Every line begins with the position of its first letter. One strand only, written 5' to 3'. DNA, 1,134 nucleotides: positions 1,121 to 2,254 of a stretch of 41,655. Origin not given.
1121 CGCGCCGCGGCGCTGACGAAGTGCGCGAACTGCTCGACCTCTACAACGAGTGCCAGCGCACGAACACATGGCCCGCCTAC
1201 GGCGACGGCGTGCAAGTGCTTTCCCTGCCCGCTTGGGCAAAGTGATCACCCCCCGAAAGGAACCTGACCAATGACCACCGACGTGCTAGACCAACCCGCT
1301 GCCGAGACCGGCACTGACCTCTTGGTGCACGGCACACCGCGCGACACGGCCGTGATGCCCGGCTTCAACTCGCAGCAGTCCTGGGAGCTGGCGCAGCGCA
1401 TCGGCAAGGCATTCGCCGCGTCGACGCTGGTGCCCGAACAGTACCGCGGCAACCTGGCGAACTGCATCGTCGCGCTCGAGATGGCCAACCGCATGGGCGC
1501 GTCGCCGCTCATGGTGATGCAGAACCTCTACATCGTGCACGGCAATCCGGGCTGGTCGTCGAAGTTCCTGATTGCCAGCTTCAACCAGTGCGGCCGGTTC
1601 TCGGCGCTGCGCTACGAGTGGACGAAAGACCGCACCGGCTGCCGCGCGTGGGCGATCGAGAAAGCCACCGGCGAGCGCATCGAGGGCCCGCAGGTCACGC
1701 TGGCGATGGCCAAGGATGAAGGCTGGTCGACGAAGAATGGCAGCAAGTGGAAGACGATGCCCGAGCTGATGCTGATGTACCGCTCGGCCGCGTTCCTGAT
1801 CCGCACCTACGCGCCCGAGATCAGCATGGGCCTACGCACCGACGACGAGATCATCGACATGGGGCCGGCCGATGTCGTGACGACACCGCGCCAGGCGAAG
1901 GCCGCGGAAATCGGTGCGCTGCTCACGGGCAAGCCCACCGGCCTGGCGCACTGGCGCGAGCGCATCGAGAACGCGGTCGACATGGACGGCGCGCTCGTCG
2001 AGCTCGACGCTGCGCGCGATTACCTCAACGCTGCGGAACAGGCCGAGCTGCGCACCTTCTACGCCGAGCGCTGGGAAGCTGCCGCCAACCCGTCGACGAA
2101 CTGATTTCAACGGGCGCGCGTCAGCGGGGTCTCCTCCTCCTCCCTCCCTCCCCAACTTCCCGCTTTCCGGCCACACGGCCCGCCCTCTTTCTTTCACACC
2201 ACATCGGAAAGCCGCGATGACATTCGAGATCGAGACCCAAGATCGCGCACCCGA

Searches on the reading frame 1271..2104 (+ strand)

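Call 69: search_protein_families(library=phrogs, proteins=[window:1271-2104:+], max_evalue=0.001)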
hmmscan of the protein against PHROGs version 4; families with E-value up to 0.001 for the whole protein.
window:1271-2104:+ (277 aa): 2 families
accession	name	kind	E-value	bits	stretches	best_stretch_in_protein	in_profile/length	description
phrog_561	-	DNA, RNA and nucleotide metabolism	1.3e-79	270.3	1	32-252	296-543/633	RecT-like ssDNA annealing protein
phrog_4171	-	DNA, RNA and nucleotide metabolism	1.5e-11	45.5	1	36-201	38-215/392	RecT-like ssDNA annealing protein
